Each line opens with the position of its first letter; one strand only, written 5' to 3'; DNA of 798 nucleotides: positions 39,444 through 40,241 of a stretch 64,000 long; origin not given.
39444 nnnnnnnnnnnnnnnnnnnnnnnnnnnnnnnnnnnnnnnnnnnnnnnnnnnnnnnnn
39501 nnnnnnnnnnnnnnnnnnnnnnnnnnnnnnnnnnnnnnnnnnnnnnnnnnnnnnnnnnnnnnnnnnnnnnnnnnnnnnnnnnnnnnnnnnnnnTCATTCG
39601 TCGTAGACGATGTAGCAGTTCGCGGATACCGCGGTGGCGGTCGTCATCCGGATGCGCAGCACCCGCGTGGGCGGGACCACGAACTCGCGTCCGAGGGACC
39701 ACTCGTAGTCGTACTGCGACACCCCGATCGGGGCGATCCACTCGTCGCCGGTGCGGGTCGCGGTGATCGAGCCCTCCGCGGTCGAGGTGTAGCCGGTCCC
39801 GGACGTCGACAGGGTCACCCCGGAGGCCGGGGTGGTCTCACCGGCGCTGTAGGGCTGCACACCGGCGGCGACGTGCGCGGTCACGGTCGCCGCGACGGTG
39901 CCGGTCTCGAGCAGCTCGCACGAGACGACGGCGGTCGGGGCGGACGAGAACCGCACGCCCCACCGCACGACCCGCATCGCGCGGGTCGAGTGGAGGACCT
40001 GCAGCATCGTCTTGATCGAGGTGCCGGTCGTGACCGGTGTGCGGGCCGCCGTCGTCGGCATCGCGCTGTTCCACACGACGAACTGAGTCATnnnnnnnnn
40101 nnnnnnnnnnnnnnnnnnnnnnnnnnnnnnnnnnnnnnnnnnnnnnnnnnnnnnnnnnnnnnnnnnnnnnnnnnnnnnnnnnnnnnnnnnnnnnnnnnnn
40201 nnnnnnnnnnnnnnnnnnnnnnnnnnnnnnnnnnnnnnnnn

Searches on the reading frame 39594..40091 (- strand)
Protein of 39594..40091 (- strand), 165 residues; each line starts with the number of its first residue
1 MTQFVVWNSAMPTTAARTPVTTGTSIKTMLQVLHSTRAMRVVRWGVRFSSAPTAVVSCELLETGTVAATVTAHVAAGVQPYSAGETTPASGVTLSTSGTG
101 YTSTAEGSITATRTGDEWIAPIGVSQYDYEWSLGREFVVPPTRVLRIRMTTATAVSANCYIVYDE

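Call 76: find_encoding_contigs(protein=window:39594-40091:-, flank=10000, max_places=1)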
Protein window:39594-40091:- (165 aa): 16 contigs read that carry it; 1 place shown.
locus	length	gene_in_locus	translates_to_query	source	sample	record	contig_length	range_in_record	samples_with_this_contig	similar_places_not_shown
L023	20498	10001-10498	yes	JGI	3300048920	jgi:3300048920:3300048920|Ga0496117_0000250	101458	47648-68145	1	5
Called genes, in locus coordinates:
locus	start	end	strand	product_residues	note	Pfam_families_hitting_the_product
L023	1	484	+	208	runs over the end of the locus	-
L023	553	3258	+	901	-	PF02018:CBM_4_9 (weak)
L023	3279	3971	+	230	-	-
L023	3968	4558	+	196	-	-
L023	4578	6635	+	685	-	-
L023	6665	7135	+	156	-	-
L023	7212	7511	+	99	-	-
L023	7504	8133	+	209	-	-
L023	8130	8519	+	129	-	PF16945:Phage_r1t_holin (weak)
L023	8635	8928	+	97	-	-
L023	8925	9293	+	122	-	-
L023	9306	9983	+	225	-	PF13385:Laminin_G_3 (weak)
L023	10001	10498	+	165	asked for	-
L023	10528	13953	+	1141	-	-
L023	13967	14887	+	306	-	PF01510:Amidase_2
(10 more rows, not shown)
